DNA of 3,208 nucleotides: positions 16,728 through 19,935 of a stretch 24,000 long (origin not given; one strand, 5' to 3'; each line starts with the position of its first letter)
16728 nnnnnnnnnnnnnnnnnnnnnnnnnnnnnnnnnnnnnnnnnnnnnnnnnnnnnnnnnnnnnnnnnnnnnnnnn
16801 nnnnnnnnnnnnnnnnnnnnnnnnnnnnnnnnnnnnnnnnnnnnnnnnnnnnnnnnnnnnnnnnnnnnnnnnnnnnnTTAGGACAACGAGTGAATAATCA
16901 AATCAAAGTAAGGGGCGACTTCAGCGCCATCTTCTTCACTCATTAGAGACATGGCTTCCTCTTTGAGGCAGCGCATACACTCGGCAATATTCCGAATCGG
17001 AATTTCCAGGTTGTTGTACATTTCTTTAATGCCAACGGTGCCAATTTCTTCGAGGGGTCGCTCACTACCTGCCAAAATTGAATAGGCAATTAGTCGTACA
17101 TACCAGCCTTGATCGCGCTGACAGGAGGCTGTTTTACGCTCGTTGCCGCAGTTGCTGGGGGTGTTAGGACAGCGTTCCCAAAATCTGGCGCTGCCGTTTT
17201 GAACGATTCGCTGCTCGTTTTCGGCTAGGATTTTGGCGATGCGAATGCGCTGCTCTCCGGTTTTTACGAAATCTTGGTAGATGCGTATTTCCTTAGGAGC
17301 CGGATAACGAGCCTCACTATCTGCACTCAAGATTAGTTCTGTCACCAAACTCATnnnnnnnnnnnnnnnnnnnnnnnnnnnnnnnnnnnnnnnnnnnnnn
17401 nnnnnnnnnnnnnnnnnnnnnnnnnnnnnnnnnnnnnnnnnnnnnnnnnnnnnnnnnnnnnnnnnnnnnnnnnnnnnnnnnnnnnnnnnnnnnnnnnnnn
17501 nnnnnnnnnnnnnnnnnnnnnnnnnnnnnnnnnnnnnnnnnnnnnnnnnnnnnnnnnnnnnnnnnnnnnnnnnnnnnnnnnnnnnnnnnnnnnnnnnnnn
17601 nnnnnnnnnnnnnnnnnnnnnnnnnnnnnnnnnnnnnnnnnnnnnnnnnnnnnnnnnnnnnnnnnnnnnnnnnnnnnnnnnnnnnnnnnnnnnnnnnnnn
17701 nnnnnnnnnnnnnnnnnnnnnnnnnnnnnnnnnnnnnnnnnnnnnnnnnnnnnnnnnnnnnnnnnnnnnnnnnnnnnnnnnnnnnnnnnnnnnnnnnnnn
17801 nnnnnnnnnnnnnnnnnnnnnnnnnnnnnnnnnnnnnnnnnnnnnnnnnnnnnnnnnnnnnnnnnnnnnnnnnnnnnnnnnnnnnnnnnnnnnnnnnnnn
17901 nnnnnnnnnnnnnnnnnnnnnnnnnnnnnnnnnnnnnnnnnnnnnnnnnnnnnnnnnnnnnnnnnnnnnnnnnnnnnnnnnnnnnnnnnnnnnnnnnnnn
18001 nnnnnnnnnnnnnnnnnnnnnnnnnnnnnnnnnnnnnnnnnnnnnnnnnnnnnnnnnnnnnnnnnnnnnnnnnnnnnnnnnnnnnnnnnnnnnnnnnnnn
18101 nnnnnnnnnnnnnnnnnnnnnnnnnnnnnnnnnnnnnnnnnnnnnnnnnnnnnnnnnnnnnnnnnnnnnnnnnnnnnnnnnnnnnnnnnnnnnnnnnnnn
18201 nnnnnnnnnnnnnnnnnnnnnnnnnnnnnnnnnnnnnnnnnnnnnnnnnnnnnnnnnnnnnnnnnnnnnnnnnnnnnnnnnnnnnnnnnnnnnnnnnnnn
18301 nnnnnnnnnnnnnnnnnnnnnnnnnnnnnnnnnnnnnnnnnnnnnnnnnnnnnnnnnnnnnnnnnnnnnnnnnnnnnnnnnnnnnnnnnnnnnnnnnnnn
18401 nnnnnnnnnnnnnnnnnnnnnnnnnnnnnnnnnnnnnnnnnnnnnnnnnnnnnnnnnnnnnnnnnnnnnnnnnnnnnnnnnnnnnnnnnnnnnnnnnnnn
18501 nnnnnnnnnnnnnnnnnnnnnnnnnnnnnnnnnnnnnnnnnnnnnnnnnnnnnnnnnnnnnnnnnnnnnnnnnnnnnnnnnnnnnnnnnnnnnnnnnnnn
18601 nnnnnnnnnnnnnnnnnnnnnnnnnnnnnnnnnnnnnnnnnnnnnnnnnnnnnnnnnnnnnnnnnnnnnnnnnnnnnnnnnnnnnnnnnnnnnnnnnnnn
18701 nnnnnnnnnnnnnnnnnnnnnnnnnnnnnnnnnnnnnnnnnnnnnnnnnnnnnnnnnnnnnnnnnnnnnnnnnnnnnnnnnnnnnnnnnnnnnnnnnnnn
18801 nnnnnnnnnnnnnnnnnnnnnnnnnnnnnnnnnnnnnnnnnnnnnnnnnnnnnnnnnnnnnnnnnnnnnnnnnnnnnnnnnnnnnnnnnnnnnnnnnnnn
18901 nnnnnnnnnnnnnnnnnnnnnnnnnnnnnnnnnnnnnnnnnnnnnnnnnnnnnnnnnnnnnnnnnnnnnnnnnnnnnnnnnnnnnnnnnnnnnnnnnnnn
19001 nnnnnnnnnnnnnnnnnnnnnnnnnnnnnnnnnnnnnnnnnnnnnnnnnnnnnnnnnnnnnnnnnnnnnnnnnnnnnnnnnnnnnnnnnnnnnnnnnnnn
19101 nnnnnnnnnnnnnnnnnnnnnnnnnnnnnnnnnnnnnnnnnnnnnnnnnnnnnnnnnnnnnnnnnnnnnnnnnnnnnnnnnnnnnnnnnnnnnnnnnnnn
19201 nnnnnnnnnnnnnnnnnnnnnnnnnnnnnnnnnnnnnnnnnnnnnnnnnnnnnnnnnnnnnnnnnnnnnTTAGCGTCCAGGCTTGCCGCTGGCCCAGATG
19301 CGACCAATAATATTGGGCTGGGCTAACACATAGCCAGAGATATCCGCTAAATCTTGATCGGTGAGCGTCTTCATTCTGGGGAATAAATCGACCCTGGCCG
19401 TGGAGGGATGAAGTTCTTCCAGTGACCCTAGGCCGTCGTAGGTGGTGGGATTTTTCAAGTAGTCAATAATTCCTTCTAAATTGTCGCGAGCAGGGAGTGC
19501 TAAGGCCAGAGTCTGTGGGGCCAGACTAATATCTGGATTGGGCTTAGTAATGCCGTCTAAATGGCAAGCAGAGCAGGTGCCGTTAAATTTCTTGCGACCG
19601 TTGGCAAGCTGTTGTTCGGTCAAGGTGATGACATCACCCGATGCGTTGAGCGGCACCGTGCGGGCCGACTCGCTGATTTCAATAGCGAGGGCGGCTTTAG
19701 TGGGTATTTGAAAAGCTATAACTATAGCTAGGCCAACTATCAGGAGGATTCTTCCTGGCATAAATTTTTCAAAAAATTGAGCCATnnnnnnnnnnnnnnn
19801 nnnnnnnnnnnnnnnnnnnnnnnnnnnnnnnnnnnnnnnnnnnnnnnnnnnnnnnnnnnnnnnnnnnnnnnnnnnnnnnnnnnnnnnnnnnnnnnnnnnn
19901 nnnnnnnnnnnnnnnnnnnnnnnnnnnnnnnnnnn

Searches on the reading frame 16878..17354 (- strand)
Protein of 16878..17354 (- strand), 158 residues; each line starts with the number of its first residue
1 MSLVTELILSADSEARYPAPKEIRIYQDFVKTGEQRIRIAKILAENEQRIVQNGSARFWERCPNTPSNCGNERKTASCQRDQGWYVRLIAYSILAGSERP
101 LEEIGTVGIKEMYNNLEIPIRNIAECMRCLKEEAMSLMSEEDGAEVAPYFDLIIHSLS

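Call 5: search_protein_families(library=ncbifam, proteins=[window:16878-17354:-])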
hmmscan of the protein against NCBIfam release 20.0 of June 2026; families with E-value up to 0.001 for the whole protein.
window:16878-17354:- (158 aa): 6 families
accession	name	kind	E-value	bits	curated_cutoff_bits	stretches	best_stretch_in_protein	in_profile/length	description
NF058521.1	allophyco_ApcA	equivalog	1.4e-47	161.6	270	1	1-157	1-160/161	allophycocyanin subunit alpha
TIGR01337.1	apcB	equivalog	2.7e-24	85.9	228.15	1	4-158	4-163/167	allophycocyanin subunit beta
NF058506.1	phy_ery_CpeA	equivalog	1.2e-21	77.8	225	1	2-158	3-164/164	C-phycoerythrin subunit alpha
NF058508.1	phy_ery_CpeB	equivalog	1.6e-15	57.3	275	1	7-142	8-146/181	phycoerythrin subunit beta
TIGR01338.1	phycocy_alpha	equivalog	4.1e-15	56.1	269.45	1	4-158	4-161/161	C-phycocyanin subunit alpha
TIGR01339.1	phycocy_beta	equivalog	3.8e-12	46.5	279.3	1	4-144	4-147/171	C-phycocyanin subunit beta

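Call 22: find_encoding_contigs(protein=window:16878-17354:-, flank=10000, max_places=6)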
Protein window:16878-17354:- (158 aa): no gene with exactly this product is on record in the collection.

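Call 23: find_homologous_proteins(query=window:16878-17354:-, max_evalue=1e-20)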
Query window:16878-17354:- (158 aa): 163 proteins with E <= 1e-20 among 178 candidates; the best 120 are listed.
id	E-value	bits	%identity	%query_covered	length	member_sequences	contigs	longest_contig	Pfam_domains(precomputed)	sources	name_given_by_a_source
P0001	3.3e-92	324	92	100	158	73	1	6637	PF00502.26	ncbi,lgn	ncbi:MAG: allophycocyanin subunit alpha-B [Cyanobacteria bacterium J06626_18]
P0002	5.5e-90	317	90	100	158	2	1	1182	PF00502.26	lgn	-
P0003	5.6e-90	317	90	99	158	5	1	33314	PF00502.26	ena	-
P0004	3.1e-89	315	89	100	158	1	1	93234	PF00502.26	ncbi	ncbi:MAG: allophycocyanin subunit alpha-B [Elainellaceae cyanobacterium]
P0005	4.1e-89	314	89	100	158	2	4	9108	PF00502.26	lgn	-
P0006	5.4e-89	314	88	100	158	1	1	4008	PF00502.26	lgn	-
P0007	5.5e-89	314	89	100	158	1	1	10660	PF00502.26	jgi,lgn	-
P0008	5.6e-89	314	89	100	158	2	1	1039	PF00502.26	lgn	-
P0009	7.4e-89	313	89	100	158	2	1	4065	PF00502.26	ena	-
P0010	2.8e-88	311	88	100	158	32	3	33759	PF00502.26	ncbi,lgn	ncbi:MAG: allophycocyanin subunit alpha-B [Cyanobacteria bacterium J06597_16]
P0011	1.0e-87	310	87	100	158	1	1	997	PF00502.26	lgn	-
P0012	1.0e-87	310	85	100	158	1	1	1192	PF00502.26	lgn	-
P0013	3.2e-87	308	87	100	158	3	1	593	PF00502.26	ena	-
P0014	3.6e-87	308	85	100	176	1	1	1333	PF00502.26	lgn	-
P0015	5.0e-87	307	85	100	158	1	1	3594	PF00502.26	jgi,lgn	jgi:allophycocyanin-B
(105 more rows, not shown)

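Call 25: find_related_loci(query=A1, collection=genome_contigs, flank=10000)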
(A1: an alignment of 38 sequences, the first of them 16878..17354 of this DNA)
Query A1 (158 aa) in genome_contigs; peptide patterns used: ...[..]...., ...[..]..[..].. (x = any residue, [..] = any of these).
148 stretches matched a pattern; 142 encode a relative of the query (tblastn E <= 1e-3); the best 80 are kept; 80 distinct loci.
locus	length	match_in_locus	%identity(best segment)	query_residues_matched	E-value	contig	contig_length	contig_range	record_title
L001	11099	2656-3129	99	1-158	9e-104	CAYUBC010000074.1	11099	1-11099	MAG TPA_asm: uncultured bacterium isolate SRP072547_co2_422 genome assembly, contig: NODE_10808_length_11099_cov_4.28884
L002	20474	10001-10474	97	1-158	1e-102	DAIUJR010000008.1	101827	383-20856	MAG TPA_asm: Nodosilinea sp. CTOTU7336 NODE_129_length_101827_cov_18.146779, whole genome shotgun sequence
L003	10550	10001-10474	96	1-158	1e-102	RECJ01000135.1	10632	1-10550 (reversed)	MAG: Leptolyngbya sp. DLM2.Bin27 NODE_9627_length_10632_cov_22.0618, whole genome shotgun sequence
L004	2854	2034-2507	97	1-158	2e-105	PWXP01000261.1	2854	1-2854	MAG: Planctomycetaceae bacterium isolate CSSed11_97R1 CS-Sed11-C96547, whole genome shotgun sequence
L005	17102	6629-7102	97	1-158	2e-102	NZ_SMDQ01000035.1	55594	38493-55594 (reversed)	Nodosilinea sp. P-1105 NODE_35, whole genome shotgun sequence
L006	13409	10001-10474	96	1-158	3e-102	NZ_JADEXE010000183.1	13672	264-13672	Nodosilinea sp. LEGE 07298 NODE_183_length_13672_cov_9.76641, whole genome shotgun sequence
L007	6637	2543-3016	92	1-158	8e-99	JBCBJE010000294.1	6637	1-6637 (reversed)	MAG: Cyanobacteria bacterium J06626_18 k141_717478_length_6637_cov_15.0000, whole genome shotgun sequence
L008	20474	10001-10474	92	1-158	2e-98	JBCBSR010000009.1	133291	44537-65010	MAG: Cyanobacteria bacterium J06638_28 NODE_9_length_133291_cov_22.203882, whole genome shotgun sequence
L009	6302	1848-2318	93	1-157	2e-98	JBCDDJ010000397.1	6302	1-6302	MAG: Cyanobacteria bacterium P01_G01_bin.38 k141_1394415_length_6302_cov_64.6168, whole genome shotgun sequence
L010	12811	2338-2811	92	1-158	1e-98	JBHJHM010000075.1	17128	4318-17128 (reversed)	MAG: Leptolyngbyaceae cyanobacterium isolate sb_S12C491_1 S12Ck141_22612, whole genome shotgun sequence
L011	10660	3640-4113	92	1-158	2e-98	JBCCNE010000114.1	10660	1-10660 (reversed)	MAG: Cyanobacteria bacterium P01_C01_bin.70 k141_178175_length_10660_cov_72.7429, whole genome shotgun sequence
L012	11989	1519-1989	92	1-157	4e-98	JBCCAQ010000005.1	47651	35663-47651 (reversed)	MAG: Cyanobacteria bacterium P01_A01_bin.15 k141_1898054_length_47651_cov_45.4723, whole genome shotgun sequence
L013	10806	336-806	92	1-157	5e-98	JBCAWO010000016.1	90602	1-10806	MAG: Cyanobacteria bacterium J06554_1 NODE_16_length_90602_cov_27.047004, whole genome shotgun sequence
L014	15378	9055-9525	92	1-157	3e-98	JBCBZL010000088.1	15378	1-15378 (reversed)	MAG: Cyanobacteria bacterium P01_A01_bin.114 k141_880080_length_15378_cov_22.9751, whole genome shotgun sequence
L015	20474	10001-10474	92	1-158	6e-98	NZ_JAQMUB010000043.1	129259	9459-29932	Oscillatoria sp. CS-180 k141_7743, whole genome shotgun sequence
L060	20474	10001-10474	83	1-158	1e-90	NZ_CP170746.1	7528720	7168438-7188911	Chlorogloeopsis fritschii PCC 6912 chromosome, complete genome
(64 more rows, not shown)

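Call 44: search_protein_families(library=pfam, proteins=[L060:5358-6545:-, L060:2750-5398:-, L060:2192-2572:-, L060:680-2155:+], max_evalue=0.001)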
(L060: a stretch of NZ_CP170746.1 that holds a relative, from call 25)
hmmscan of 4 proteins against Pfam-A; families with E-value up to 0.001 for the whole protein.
L060:5358-6545:- (395 aa): 4 families
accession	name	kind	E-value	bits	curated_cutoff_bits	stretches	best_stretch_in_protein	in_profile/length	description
PF00072.30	Response_reg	-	4.4e-31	107.8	30.2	1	4-113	2-111/111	Response regulator receiver domain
PF00486.34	Trans_reg_C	-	1.1e-24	86.8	26.2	1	148-221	4-77/77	Transcriptional regulatory protein, C terminal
PF01627.28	Hpt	-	6e-10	39.7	24.6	1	296-365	15-78/84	Hpt domain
PF21695.3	GlnR_1st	-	0.0001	22.7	27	1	1-115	1-110/111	Transcription regulator GlnR, N-terminal domain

L060:2750-5398:- (882 aa): 10 families
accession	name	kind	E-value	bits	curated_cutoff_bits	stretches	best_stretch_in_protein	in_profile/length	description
PF02518.31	HATPase_c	-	9.3e-31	107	26.4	1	752-881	2-109/111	Histidine kinase-, DNA gyrase B-, and HSP90-like ATPase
PF01590.32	GAF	-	1.2e-25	91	22.4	1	43-206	2-133/133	GAF domain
PF00512.31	HisKA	-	7.1e-19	68.1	26.9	1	639-707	1-66/66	His Kinase A (phospho-acceptor) domain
PF13426.13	PAS_9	-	1.2e-14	54.9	27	1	527-632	4-103/103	PAS domain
PF00989.32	PAS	-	3.1e-11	43.7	22.6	1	517-630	4-113/113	PAS fold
PF00360.26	PHY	-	5.7e-10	39.3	27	1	323-434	69-179/183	Phytochrome region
PF13185.12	GAF_2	-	2e-08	35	28.6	1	148-207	77-136/136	GAF domain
PF08448.16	PAS_4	-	2.3e-07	31.4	23.1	1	520-634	1-109/110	PAS fold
PF13492.12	GAF_3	-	9.6e-07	29.7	27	1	154-207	75-128/129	GAF domain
PF13188.13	PAS_8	-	1.3e-05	25.4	21.8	1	517-554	4-41/65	PAS domain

L060:2192-2572:- (126 aa): 2 families
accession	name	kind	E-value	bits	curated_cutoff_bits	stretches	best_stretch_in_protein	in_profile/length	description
PF00072.30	Response_reg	-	2.1e-25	89.5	30.2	1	5-115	1-108/111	Response regulator receiver domain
PF24896.1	Receiver_CRE1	-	0.00014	22.5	27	1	23-109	34-123/136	AHK4/CRE1/WOL first receiver domain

L060:680-2155:+ (491 aa): 1 family
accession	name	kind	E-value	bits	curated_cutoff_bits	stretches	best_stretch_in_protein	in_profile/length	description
PF00232.24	Glyco_hydro_1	-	3e-147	491.2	22.6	1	45-489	3-452/453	Glycosyl hydrolase family 1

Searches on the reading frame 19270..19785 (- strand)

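Call 6: search_protein_families(library=ncbifam, proteins=[window:19270-19785:-])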
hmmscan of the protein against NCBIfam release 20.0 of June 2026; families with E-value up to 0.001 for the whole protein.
window:19270-19785:- (171 aa): 3 families
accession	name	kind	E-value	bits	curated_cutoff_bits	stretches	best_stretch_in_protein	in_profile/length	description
TIGR03045.1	PS_II_C550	equivalog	2.3e-56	189.9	177.75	1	16-168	7-159/159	photosystem II cytochrome c-550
TIGR03046.1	PS_II_psbV2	equivalog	1.6e-20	73.3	148.35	1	43-119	40-116/157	photosystem II cytochrome PsbV2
NF045930.1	Cytc6PetJCyano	equivalog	1.3e-05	25.1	135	0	58-109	26-75/110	cytochrome c6 PetJ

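Call 19: search_protein_families(library=pfam, proteins=[window:19270-19785:-], max_evalue=0.01)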
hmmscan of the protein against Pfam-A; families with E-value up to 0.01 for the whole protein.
window:19270-19785:- (171 aa): 3 families
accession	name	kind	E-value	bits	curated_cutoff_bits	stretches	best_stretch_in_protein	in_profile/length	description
PF14495.11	Cytochrom_C550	-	3e-47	160.2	27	1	36-168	2-133/136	Cytochrome c-550 domain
PF00034.26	Cytochrom_C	-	0.00038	22.2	21.3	1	61-154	2-87/90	Cytochrome c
PF13442.11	Cytochrome_CBB3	-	0.0017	19.1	27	0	59-94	2-33/68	Cytochrome C oxidase, cbb3-type, subunit III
